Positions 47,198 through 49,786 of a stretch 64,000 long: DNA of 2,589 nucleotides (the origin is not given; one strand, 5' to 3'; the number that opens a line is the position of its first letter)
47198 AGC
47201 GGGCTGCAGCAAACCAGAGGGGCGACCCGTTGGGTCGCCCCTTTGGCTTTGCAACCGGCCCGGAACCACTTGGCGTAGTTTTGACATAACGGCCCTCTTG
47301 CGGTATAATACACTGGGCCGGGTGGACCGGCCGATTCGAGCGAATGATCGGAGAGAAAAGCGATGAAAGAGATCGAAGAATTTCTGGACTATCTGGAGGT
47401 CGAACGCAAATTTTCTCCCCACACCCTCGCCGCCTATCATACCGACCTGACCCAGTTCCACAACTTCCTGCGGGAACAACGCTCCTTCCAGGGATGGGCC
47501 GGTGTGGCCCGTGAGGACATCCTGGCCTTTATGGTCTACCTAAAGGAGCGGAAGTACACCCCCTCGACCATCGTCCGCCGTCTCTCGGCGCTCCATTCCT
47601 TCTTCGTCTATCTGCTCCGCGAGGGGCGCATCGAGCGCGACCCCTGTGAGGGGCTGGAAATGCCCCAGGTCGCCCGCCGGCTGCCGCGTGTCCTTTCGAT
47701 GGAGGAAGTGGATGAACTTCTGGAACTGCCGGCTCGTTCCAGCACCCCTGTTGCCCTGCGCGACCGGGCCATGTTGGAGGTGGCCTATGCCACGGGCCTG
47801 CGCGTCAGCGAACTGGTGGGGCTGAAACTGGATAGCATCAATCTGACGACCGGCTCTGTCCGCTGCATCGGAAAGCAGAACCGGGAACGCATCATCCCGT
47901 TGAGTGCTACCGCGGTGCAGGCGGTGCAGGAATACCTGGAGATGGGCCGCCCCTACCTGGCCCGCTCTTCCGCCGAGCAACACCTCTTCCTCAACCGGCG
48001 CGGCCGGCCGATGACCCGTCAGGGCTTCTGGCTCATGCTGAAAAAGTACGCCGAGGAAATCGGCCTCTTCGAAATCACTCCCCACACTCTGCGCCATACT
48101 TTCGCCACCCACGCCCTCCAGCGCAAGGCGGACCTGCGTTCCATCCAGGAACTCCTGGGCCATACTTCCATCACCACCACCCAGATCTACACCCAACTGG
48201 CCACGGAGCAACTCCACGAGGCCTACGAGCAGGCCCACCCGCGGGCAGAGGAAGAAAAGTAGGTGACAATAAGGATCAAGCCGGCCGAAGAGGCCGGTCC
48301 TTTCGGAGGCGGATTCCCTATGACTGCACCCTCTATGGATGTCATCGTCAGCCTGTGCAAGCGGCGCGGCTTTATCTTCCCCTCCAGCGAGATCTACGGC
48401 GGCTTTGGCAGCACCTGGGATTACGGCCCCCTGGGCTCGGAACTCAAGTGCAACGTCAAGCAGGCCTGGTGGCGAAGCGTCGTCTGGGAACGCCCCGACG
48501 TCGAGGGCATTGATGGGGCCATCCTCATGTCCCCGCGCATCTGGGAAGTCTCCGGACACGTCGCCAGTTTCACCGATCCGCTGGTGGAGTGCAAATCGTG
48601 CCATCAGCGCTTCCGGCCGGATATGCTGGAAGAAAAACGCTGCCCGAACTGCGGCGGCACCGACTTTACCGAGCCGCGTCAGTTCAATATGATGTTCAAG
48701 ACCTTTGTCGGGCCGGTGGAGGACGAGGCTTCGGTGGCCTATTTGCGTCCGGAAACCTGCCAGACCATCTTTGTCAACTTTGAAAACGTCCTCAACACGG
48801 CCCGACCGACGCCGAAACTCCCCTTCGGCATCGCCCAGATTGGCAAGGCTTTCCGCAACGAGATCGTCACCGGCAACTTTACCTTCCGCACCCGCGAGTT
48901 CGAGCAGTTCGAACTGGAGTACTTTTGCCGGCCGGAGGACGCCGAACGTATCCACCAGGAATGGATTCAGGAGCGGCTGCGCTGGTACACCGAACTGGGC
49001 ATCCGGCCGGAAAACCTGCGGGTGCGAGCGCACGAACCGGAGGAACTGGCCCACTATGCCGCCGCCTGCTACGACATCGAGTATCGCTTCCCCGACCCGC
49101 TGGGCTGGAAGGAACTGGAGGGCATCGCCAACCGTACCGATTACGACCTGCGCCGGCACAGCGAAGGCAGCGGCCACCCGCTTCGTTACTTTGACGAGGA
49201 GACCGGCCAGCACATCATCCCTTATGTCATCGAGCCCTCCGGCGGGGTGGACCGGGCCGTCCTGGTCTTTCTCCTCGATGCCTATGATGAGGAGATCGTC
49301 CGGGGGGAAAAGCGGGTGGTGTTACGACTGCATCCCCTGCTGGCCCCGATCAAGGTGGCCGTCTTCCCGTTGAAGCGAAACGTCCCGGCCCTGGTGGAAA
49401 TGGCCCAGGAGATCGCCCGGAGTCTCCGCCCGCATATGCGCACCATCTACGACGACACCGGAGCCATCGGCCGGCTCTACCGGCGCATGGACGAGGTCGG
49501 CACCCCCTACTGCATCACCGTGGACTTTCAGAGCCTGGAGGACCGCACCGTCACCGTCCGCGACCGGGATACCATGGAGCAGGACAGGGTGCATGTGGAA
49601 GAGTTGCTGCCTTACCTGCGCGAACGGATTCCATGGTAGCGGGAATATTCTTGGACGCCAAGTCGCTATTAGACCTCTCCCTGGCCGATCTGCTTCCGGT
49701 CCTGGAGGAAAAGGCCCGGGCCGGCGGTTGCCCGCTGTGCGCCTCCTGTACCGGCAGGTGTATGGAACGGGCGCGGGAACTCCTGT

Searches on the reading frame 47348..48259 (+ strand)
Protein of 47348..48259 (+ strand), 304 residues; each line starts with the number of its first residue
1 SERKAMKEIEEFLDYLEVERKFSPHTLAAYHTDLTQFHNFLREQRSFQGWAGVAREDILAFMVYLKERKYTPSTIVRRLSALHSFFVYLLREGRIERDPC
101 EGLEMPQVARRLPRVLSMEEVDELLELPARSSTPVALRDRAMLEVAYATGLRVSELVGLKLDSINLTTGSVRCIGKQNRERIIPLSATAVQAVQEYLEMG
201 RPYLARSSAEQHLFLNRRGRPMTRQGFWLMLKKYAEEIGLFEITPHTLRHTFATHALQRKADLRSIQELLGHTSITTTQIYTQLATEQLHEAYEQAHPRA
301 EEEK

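Call 54: search_protein_families(library=pfam, proteins=[window:47348-48259:+], max_evalue=0.001)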
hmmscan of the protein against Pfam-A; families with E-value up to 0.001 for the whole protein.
window:47348-48259:+ (304 aa): 3 families
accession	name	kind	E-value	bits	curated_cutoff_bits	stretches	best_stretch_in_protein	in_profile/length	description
PF00589.27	Phage_integrase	-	7.7e-48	162.9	27.1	1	115-286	2-170/172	Phage integrase family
PF02899.23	Phage_int_SAM_1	-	2.9e-21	75.9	22.3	1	9-93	1-83/83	Phage integrase, N-terminal SAM-like domain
PF13495.12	Phage_int_SAM_4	-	2.6e-08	34.6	27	1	10-91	3-80/85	Phage integrase, N-terminal SAM-like domain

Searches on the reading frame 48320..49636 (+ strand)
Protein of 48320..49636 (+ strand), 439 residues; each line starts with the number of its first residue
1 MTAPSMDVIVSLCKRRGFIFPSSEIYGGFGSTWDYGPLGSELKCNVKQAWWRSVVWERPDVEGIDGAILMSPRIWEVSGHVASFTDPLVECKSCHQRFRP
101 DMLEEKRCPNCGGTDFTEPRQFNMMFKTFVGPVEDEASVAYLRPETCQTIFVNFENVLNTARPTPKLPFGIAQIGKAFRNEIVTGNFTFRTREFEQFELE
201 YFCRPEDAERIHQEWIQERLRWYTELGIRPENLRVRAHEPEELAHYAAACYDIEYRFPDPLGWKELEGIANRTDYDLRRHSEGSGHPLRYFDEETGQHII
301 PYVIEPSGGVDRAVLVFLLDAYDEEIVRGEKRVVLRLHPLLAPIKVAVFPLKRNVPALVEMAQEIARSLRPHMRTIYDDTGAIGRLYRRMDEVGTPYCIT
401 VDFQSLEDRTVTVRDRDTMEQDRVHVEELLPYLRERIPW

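Call 28: find_related_loci(query=window:48320-49636:+, collection=genome_contigs, flank=3000)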
Query window:48320-49636:+ (439 aa) in genome_contigs; peptide patterns used: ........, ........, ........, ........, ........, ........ (x = any residue, [..] = any of these).
600 stretches matched a pattern (row limit reached: there are more); 591 encode a relative of the query (tblastn E <= 1e-3); the best 80 are kept; 80 distinct loci.
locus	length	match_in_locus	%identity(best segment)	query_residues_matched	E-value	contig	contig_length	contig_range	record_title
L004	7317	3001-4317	91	1-439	0e+0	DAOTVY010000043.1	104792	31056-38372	MAG TPA_asm: Chloroflexia bacterium isolate H111_92 k127_1903514, whole genome shotgun sequence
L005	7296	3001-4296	67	4-437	0e+0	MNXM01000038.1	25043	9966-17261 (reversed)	MAG: Armatimonadetes bacterium CG2_30_59_28 cg2_3.0_scaffold_1342_c, whole genome shotgun sequence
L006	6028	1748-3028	67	3-435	0e+0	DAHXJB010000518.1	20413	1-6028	MAG TPA_asm: Chloroflexota bacterium isolate clean1545 k141_947210, whole genome shotgun sequence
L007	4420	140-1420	66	6-437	0e+0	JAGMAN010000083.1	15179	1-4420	MAG: bacterium isolate RS_15_20 ZL390.bin.20.fa_83, whole genome shotgun sequence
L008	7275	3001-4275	66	6-436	0e+0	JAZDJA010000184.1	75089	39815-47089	MAG: Candidatus Latescibacterota bacterium isolate MEGAHIT-group-0.443 k141_5683974, whole genome shotgun sequence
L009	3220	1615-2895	64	6-437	0e+0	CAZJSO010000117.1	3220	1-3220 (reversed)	MAG TPA_asm: uncultured Dehalococcoidia bacterium isolate binchicken_co349_18 genome assembly, contig: NODE_14358_length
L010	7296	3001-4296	63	1-437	0e+0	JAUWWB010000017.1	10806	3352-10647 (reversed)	MAG: Candidatus Omnitrophota bacterium isolate CSMAG_2647 CSMAG_2647_k127_2094369_length_10806_cov_16.1305, whole genome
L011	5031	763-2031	61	5-437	0e+0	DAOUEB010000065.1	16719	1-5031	MAG TPA_asm: Dehalococcoidales bacterium isolate N3_157 k131_92988, whole genome shotgun sequence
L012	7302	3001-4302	64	6-437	0e+0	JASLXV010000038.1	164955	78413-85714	MAG: Dehalococcoidia bacterium isolate ETNP2_MAG_30 c_000000643519, whole genome shotgun sequence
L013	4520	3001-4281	61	5-437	0e+0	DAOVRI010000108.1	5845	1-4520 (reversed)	MAG TPA_asm: Dehalococcoidales bacterium isolate CSMAG_1597 CSMAG_1597_k141_971699_length_5845_cov_62.6876, whole genome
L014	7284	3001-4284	61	5-437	0e+0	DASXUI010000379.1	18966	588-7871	MAG TPA_asm: Armatimonadota bacterium isolate SMAG_U4714 k141_337477, whole genome shotgun sequence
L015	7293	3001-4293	62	3-437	8e-180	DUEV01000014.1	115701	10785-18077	MAG TPA_asm: Dehalococcoidia bacterium isolate W156 Contig14, whole genome shotgun sequence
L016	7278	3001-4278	63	6-437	7e-180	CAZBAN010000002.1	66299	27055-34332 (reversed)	MAG TPA_asm: uncultured Dehalococcoidales bacterium isolate binchicken_co89_590 genome assembly, contig: NODE_463_length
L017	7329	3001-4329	61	6-437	2e-179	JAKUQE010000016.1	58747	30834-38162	MAG: Dehalococcoidia bacterium isolate ALOHA_A2.5_21 A2.5-Dehalococcoidia-20_16, whole genome shotgun sequence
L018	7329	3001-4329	62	5-436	6e-178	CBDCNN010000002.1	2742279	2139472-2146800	MAG: Dehalococcoidia bacterium isolate f925f4b4-e5cd-4c29-90df-f015b0a4b6e1 genome assembly, contig: contig_2, whole gen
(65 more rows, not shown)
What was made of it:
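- Single-base differences are the commonest kind of error, and the source appears to be a metagenome-assembled genome (the closest relatives are all MAGs, call 28).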

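Call 54: search_protein_families(library=pfam, proteins=[window:48320-49636:+], max_evalue=0.001)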
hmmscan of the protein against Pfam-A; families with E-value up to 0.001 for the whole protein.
window:48320-49636:+ (439 aa): 2 families
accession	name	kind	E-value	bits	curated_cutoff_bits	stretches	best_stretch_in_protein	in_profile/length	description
PF03129.25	HGTP_anticodon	-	2.5e-22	79.2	21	1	345-436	1-94/94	Anticodon binding domain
PF00587.30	tRNA-synt_2b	-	4.3e-12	46.9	29.3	1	135-314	5-172/179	tRNA synthetase class II core domain (G, H, P, S and T)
